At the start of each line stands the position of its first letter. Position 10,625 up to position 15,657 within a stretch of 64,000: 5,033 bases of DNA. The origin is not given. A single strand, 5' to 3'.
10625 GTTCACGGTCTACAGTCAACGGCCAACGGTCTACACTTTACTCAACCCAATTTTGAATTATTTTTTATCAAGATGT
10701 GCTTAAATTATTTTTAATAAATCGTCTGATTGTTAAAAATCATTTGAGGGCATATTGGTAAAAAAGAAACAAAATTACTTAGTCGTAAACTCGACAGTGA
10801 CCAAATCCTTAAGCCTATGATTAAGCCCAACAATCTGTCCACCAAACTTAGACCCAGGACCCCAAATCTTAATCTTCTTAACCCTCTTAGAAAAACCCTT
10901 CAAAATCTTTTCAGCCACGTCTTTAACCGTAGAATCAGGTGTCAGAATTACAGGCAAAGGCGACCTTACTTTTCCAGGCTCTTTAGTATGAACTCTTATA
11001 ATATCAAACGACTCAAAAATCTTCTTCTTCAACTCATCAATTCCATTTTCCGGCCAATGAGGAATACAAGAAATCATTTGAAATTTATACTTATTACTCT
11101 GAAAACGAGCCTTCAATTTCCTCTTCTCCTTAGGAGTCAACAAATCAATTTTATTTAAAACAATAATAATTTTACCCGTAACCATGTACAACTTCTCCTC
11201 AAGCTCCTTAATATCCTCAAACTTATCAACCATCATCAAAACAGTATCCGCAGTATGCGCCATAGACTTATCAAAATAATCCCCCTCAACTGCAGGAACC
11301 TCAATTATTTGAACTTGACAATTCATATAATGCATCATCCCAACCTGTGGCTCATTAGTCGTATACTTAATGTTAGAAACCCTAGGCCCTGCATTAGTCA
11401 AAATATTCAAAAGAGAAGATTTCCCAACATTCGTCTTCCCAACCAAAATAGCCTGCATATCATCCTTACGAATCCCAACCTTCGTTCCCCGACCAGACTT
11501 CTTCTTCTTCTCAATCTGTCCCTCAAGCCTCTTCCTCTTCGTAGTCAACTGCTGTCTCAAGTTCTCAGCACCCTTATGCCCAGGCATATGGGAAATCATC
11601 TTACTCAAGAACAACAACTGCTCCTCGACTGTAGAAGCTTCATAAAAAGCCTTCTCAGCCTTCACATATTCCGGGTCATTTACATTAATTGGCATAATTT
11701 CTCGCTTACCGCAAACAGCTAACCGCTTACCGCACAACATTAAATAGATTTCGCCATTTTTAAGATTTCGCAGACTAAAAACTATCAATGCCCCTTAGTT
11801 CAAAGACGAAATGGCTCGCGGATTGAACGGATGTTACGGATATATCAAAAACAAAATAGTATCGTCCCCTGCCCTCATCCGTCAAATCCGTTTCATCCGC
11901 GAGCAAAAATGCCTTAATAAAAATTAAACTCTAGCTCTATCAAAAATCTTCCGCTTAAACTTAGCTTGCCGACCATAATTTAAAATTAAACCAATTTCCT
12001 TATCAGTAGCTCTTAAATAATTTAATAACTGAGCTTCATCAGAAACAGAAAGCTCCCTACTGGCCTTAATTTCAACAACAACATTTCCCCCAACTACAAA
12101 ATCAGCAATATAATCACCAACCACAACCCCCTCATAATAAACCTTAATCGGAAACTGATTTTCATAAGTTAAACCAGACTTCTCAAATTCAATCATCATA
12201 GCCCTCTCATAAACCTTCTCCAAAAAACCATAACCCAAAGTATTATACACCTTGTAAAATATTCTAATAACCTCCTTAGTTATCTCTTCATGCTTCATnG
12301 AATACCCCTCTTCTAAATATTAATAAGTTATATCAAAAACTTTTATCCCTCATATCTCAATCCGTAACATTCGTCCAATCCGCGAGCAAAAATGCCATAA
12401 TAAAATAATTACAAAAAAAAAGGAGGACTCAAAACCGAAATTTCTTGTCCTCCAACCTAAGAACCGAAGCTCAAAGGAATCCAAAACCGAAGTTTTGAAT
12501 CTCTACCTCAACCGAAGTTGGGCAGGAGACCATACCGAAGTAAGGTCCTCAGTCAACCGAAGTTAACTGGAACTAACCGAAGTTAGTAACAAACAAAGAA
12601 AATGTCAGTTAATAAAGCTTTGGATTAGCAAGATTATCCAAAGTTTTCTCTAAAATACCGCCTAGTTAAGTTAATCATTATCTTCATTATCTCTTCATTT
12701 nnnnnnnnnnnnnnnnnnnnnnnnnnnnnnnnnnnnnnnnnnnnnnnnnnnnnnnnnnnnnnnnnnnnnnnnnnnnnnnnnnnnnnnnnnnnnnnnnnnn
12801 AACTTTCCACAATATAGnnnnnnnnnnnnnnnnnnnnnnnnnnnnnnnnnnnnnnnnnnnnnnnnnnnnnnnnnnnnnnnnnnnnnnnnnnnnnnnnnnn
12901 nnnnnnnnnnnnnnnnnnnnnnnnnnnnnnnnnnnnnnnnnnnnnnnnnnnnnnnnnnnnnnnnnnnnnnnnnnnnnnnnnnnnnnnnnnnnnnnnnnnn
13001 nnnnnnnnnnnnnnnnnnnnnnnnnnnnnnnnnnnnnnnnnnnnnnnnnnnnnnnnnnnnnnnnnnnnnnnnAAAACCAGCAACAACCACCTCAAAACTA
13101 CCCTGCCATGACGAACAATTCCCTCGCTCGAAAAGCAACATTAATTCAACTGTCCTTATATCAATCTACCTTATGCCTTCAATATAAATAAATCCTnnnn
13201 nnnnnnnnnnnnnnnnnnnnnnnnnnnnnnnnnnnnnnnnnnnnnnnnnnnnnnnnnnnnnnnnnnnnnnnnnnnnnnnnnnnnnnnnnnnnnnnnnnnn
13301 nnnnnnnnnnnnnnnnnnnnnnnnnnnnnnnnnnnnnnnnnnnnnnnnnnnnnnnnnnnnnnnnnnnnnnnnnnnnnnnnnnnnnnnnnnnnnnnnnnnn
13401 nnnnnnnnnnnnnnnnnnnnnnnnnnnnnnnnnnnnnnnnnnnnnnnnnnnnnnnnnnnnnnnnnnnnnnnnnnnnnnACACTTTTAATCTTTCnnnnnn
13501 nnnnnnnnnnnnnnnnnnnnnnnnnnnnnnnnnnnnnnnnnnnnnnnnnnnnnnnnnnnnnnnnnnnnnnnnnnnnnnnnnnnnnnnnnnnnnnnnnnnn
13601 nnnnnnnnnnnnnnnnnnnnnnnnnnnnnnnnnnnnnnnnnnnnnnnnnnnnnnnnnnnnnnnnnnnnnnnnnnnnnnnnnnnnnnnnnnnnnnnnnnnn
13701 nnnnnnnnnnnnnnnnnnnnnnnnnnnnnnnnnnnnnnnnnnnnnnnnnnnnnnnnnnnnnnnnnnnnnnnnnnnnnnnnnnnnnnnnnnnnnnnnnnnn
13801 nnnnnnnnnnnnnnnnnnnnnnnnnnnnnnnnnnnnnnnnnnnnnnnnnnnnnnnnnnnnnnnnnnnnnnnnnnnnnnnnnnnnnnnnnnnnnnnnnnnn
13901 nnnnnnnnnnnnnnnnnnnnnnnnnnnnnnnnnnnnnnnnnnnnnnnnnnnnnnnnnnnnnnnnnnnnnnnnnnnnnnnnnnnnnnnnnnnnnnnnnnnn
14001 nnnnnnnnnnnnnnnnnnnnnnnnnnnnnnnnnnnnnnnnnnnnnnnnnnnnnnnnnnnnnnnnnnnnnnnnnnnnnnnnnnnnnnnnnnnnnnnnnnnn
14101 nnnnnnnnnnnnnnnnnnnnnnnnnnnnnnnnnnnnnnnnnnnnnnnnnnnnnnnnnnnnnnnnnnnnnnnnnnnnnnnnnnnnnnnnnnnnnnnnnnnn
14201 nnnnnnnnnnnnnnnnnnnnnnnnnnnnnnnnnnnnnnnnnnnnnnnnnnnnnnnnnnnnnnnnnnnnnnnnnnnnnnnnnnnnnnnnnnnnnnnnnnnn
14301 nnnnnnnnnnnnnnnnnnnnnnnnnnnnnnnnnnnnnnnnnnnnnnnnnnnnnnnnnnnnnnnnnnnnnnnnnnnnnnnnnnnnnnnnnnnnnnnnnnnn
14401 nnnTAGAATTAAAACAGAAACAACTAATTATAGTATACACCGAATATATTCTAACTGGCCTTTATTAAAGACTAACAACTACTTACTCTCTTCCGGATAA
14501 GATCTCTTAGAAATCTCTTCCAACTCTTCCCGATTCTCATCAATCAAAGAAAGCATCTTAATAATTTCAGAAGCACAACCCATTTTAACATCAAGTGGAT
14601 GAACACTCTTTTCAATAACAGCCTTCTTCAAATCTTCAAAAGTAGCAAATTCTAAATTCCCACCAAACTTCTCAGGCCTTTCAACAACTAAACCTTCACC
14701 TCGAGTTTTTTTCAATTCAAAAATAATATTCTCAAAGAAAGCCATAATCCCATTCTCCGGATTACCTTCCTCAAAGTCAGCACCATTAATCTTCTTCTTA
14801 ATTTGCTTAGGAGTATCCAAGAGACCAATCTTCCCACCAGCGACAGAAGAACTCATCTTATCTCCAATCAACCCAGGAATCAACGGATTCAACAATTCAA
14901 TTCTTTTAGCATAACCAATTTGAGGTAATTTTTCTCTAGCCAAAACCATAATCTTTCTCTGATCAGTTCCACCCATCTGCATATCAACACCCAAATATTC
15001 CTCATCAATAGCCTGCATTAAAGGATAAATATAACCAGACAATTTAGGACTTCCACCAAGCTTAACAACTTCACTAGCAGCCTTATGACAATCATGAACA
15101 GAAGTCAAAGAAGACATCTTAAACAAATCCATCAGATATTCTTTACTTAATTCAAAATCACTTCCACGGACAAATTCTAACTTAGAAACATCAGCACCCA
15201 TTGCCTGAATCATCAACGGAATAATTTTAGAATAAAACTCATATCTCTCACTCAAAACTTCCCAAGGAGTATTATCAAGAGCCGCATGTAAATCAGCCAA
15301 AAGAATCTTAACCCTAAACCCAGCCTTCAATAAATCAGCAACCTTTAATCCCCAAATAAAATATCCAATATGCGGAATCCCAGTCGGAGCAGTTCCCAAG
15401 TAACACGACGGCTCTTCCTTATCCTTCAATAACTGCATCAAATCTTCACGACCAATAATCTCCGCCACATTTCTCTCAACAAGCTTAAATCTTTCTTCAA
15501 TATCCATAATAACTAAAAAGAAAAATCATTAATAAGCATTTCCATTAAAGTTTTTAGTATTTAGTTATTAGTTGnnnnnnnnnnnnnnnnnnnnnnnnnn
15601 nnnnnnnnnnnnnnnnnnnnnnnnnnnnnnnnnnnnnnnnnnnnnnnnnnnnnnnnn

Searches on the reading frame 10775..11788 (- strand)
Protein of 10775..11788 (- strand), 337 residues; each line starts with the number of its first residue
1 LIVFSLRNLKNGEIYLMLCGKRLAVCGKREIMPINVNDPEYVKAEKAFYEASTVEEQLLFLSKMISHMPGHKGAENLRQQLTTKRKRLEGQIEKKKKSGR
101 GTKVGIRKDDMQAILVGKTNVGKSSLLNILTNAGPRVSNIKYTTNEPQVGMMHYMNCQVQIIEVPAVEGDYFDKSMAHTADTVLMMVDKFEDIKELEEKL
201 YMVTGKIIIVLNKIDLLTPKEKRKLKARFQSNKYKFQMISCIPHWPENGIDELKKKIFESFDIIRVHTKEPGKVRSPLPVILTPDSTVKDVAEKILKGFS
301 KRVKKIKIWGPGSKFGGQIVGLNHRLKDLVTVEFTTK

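Call 15: search_protein_families(library=pfam, proteins=[window:10775-11788:-], max_evalue=0.01)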
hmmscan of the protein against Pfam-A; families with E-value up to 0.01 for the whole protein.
window:10775-11788:- (337 aa): 6 families
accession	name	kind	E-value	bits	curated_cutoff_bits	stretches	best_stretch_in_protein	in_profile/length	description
PF01926.29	MMR_HSR1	-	1.9e-17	63.8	21.9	1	113-213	2-113/113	50S ribosome-binding GTPase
PF02421.24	FeoB_N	-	5.5e-10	39.4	27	1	113-257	3-156/156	Ferrous iron transport protein B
PF02824.27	TGS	-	4.5e-07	30.2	22.2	1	264-334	1-58/60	TGS domain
PF03193.22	RsgA_GTPase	-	6.2e-07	29.8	30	0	206-259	55-106/174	RsgA GTPase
PF16897.10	MMR_HSR1_Xtn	-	1.3e-05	25.5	35.2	1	188-262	43-105/106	C-terminal region of MMR_HSR1 domain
PF09439.16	SRPRB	-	0.0095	15.8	25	0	112-222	5-118/178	Signal recognition particle receptor beta subunit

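Call 21: find_encoding_contigs(protein=window:10775-11695:-, flank=10000, max_places=10)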
Protein window:10775-11695:- (306 aa): 2 contigs read that carry it; 2 places shown.
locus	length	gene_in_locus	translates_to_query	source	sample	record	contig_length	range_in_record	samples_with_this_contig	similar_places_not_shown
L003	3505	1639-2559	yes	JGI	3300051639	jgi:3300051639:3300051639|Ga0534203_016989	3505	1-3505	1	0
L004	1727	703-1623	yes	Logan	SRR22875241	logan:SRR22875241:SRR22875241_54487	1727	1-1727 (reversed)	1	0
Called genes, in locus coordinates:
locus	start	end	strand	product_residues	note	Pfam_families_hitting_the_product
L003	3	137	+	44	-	?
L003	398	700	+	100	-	-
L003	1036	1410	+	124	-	PF13366:PDDEXK_3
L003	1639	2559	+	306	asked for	PF03193:RsgA_GTPase (faint), PF01926:MMR_HSR1, PF02421:FeoB_N, PF16897:MMR_HSR1_Xtn (faint), PF02824:TGS (weak)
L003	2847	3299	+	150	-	-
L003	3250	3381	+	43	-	-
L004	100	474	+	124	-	PF13366:PDDEXK_3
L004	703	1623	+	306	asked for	PF03193:RsgA_GTPase (faint), PF01926:MMR_HSR1, PF02421:FeoB_N, PF16897:MMR_HSR1_Xtn (faint), PF02824:TGS (weak)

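Call 29: find_homologous_proteins(query=window:10775-11695:-, max_evalue=1e-30)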
Query window:10775-11695:- (306 aa): 1671 proteins with E <= 1e-30 among 6964 candidates; the best 120 are listed.
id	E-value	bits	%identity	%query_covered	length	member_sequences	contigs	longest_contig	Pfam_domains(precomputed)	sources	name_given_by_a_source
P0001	1.4e-198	676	100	100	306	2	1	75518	PF02824.28,PF01926.30,PF02421.25,PF03193.23,PF16897.11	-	-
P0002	5.6e-155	533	77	100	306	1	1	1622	PF02824.28,PF01926.30,PF02421.25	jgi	jgi:ribosome-interacting GTPase 1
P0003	2.3e-151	521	75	100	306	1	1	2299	PF02824.28,PF01926.30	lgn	-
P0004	6.7e-151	520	74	100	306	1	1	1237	PF02824.28,PF01926.30,PF02421.25,PF03193.23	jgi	jgi:ribosome-interacting GTPase 1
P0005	4.2e-148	511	73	100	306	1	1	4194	PF02824.28,PF01926.30,PF02421.25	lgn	-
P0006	9.4e-148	509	73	100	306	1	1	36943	PF02824.28,PF01926.30,PF02421.25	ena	-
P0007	6.8e-145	500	70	100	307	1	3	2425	PF02824.28,PF01926.30,PF02421.25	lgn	-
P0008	1.2e-144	499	71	100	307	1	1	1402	PF02824.28,PF01926.30,PF02421.25,PF03193.23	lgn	-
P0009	5.7e-144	497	73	100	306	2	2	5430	PF02824.28,PF01926.30,PF02421.25,PF03193.23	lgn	-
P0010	2.8e-143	495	72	100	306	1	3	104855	PF02824.28,PF01926.30,PF02421.25,PF03193.23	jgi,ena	-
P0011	3.2e-143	494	72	100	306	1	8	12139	PF02824.28,PF01926.30,PF02421.25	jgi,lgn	jgi:ribosome-interacting GTPase 1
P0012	5.8e-143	494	70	100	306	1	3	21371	PF02824.28,PF01926.30,PF02421.25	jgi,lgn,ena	-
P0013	9.4e-142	490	70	100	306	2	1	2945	PF02824.28,PF01926.30,PF02421.25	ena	-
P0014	1.8e-141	489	71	100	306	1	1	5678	PF02824.28,PF01926.30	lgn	-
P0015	2.9e-141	488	71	100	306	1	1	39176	PF02824.28,PF01926.30,PF02421.25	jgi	jgi:uncharacterized protein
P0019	3.1e-139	481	70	100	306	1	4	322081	PF02824.28,PF01926.30,PF02421.25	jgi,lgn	jgi:hypothetical protein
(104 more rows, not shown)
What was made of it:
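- On Cyanobacterial STRR in the strict sense: The flanking GTPase's named homologues are Pacearchaeota/Nanoarchaeota (call 29).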

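Call 31: find_related_loci(query=A2, collection=metagenome_contigs, flank=10000)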
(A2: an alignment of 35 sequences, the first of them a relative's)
Query A2 (306 aa) in metagenome_contigs; peptide patterns used: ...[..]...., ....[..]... (x = any residue, [..] = any of these).
600 stretches matched a pattern (row limit reached: there are more); 559 encode a relative of the query (tblastn E <= 1e-3); the best 80 are kept; 80 distinct loci.
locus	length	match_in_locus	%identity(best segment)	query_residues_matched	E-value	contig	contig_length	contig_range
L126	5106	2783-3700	68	1-305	1e-139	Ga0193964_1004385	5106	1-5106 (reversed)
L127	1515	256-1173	69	1-306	2e-149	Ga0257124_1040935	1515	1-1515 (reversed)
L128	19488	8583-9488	60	1-305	5e-121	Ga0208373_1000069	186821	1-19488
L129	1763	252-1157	59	1-305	3e-128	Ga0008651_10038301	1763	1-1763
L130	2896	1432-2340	58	1-306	2e-122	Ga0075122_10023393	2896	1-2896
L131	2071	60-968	58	1-306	2e-124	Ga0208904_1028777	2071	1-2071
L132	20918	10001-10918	57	1-306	4e-117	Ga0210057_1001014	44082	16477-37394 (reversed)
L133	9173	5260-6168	60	1-306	4e-117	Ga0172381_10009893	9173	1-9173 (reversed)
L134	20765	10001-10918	59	1-306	6e-116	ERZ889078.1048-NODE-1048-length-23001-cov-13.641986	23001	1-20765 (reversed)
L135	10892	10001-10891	59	1-297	3e-114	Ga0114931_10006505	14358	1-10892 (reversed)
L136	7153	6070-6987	62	1-306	3e-114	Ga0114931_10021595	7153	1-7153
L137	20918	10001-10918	59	1-306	8e-114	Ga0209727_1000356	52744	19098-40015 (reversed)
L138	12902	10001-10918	59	1-306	8e-114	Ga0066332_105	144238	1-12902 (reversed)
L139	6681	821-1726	56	1-305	4e-113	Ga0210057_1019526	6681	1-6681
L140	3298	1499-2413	54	1-306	2e-115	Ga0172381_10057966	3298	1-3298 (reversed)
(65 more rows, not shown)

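Call 33: find_encoding_contigs(protein=P0006, flank=10000, max_places=3)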
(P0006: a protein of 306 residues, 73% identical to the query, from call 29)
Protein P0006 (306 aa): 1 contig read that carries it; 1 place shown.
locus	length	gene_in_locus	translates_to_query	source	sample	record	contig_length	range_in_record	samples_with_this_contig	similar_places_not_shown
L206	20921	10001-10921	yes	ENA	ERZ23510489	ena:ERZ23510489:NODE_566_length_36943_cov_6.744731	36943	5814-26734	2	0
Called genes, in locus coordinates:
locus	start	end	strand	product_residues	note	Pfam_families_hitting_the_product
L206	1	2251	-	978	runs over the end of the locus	-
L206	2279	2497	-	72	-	-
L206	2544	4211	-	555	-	PF12698:ABC2_membrane_3, PF01061:ABC2_membrane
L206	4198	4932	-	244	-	PF00005:ABC_tran, PF13304:AAA_21 (faint)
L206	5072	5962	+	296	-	-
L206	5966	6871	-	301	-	-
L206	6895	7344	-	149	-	-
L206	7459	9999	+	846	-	PF00082:Peptidase_S8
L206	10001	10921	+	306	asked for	PF01926:MMR_HSR1, PF02421:FeoB_N, PF02824:TGS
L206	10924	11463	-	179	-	PF09335:VTT_dom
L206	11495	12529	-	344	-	PF00579:tRNA-synt_1b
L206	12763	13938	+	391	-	PF01970:TctA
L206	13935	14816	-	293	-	PF03690:MYG1_exonuc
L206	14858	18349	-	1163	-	PF03833:PolC_DP2_N, PF24844:PolC_DP2_central, PF24846:PolC_DP2_cat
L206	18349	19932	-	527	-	PF00149:Metallophos, PF04042:DNA_pol_E_B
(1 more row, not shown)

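Call 34: find_encoding_contigs(protein=P0010, flank=10000, max_places=3)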
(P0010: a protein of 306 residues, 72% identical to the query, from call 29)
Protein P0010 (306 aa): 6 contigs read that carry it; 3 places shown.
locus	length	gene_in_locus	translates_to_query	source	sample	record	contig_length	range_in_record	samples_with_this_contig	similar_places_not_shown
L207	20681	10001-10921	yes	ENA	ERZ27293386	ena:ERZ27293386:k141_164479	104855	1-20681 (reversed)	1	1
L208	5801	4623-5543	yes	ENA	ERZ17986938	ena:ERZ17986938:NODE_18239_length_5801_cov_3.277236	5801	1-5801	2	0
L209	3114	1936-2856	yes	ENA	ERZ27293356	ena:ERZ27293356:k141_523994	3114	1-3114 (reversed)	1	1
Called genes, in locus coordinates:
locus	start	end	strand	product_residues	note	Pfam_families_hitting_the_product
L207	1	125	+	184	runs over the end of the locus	-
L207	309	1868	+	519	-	PF00270:DEAD, PF04851:ResIII, PF21210:RNA_helicase_helical, PF00271:Helicase_C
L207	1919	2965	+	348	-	PF00478:IMPDH, PF03060:NMO (faint)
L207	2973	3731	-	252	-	PF00303:Thymidylat_synt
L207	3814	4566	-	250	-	PF00702:Hydrolase, PF12710:HAD (weak), PF13419:HAD_2 (faint)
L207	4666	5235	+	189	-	PF13189:Cytidylate_kin2, PF02224:Cytidylate_kin (faint), PF13207:AAA_17 (weak), PF13238:AAA_18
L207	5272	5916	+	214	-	PF02732:ERCC4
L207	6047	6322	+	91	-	-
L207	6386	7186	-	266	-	PF00491:Arginase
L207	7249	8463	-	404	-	PF00675:Peptidase_M16, PF05193:Peptidase_M16_C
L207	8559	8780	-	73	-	-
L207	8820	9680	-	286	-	-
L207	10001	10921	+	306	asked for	PF03193:RsgA_GTPase (faint), PF01926:MMR_HSR1, PF02421:FeoB_N (weak), PF02824:TGS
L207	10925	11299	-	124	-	PF01844:HNH (weak)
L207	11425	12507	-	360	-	-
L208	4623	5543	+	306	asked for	PF03193:RsgA_GTPase (faint), PF01926:MMR_HSR1, PF02421:FeoB_N (weak), PF02824:TGS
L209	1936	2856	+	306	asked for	PF03193:RsgA_GTPase (faint), PF01926:MMR_HSR1, PF02421:FeoB_N (weak), PF02824:TGS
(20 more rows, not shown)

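Call 35: find_encoding_contigs(protein=P0019, flank=10000, max_places=3)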
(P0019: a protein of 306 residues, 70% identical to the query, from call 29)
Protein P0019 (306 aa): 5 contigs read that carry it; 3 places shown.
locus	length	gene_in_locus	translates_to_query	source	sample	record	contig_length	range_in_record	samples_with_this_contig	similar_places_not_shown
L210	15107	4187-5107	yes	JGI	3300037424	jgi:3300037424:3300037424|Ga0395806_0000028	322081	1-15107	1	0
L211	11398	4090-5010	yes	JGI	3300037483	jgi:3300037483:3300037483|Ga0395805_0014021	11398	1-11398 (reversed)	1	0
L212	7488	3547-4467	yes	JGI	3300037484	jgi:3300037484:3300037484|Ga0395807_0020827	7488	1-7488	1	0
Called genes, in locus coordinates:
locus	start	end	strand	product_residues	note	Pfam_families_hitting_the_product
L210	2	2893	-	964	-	?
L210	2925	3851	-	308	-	-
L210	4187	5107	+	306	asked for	PF01926:MMR_HSR1, PF02421:FeoB_N (weak), PF02824:TGS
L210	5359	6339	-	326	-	-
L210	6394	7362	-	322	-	PF00579:tRNA-synt_1b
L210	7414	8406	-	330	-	-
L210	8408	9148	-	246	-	-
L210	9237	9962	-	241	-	-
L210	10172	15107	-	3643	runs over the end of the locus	-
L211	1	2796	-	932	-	?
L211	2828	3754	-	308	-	-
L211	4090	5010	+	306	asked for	PF01926:MMR_HSR1, PF02421:FeoB_N (weak), PF02824:TGS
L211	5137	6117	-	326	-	-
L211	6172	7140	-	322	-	PF00579:tRNA-synt_1b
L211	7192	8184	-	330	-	-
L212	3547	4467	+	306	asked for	PF01926:MMR_HSR1, PF02421:FeoB_N (weak), PF02824:TGS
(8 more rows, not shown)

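Call 50: find_encoding_contigs(protein=P0009, flank=10000, max_places=3)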
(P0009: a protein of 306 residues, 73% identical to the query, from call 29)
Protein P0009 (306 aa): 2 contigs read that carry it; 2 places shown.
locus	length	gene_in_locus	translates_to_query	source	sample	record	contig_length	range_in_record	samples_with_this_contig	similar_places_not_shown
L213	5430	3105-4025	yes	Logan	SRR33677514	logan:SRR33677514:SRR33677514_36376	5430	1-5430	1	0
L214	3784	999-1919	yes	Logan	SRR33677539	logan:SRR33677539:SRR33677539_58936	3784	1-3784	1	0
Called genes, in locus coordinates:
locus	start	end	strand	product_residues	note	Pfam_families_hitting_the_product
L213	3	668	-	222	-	?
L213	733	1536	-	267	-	PF07091:FmrO (weak)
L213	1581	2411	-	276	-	PF00050:Kazal_1, PF07648:Kazal_2 (weak)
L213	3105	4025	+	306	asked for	PF03193:RsgA_GTPase (faint), PF01926:MMR_HSR1, PF02421:FeoB_N (weak), PF02824:TGS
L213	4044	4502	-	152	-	PF03703:bPH_2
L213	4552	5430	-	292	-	?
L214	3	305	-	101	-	?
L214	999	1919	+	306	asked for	PF03193:RsgA_GTPase (faint), PF01926:MMR_HSR1, PF02421:FeoB_N (weak), PF02824:TGS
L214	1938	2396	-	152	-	PF03703:bPH_2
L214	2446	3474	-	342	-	PF00579:tRNA-synt_1b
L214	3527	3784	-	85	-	?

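Call 51: find_encoding_contigs(protein=P0005, flank=10000, max_places=3)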
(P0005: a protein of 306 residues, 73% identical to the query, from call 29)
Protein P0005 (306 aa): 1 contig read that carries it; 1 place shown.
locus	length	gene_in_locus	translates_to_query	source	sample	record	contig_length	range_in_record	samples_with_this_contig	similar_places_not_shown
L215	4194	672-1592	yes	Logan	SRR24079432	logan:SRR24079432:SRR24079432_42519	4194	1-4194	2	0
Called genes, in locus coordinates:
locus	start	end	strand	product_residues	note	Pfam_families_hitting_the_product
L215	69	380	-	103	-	PF00050:Kazal_1, PF07648:Kazal_2 (weak)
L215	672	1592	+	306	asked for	PF01926:MMR_HSR1, PF02421:FeoB_N, PF02824:TGS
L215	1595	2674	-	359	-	PF00579:tRNA-synt_1b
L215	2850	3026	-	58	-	-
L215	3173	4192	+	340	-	?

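Call 52: find_encoding_contigs(protein=P0002, flank=10000, max_places=3)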
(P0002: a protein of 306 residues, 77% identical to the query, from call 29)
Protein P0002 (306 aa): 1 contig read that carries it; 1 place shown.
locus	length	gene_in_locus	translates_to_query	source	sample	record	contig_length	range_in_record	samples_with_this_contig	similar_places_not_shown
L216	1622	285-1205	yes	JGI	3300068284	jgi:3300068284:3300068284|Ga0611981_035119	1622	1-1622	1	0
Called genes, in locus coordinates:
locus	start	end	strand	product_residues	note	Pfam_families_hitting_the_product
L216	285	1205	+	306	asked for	PF01926:MMR_HSR1, PF02421:FeoB_N, PF02824:TGS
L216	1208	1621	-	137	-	?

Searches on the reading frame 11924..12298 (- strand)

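Call 15: search_protein_families(library=pfam, proteins=[window:11924-12298:-], max_evalue=0.01)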
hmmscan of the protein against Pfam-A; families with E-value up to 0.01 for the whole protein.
window:11924-12298:- (124 aa): 1 family
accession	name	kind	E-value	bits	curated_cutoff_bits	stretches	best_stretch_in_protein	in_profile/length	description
PF13366.12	PDDEXK_3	-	1.8e-37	128.7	22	1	5-115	2-115/117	PD-(D/E)XK nuclease superfamily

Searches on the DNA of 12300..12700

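Call 80: search_rna_families(source=window, start=12300, end=12700, threshold=evalue, max_evalue=1)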
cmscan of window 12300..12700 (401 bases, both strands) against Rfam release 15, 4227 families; matches with E-value up to 1: 1.
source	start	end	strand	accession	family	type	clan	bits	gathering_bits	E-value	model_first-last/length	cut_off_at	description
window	12569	12699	+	RF01461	rli24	Gene; sRNA;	-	17.2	100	0.94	1-158/158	no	Listeria sRNA rli22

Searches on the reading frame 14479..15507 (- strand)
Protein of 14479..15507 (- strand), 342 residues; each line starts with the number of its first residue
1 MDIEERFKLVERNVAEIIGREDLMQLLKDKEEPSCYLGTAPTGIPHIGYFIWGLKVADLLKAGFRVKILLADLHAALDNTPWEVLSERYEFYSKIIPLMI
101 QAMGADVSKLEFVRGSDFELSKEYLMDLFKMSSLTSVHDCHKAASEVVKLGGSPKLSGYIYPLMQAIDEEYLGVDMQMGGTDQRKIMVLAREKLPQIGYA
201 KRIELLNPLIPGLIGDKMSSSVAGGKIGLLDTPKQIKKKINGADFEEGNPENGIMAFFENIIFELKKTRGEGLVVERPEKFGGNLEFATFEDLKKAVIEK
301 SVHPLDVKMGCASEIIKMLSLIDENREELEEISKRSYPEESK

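Call 9: find_encoding_contigs(protein=window:14479-15507:-, flank=10000, max_places=6)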
Protein window:14479-15507:- (342 aa): 2 contigs read that carry it; 2 places shown.
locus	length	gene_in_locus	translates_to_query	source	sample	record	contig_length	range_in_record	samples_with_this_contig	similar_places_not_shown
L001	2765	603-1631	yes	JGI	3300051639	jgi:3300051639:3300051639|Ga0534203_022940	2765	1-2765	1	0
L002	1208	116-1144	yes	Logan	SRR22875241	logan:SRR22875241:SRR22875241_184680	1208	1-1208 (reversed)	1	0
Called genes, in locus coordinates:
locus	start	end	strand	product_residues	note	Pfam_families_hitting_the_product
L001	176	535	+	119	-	PF05635:23S_rRNA_IVP, PF22296:bAvd (weak)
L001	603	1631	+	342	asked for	PF00579:tRNA-synt_1b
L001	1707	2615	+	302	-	PF21623:HK_sensor_dom_bact, PF02743:dCache_1 (weak)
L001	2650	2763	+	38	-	?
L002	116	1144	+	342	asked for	PF00579:tRNA-synt_1b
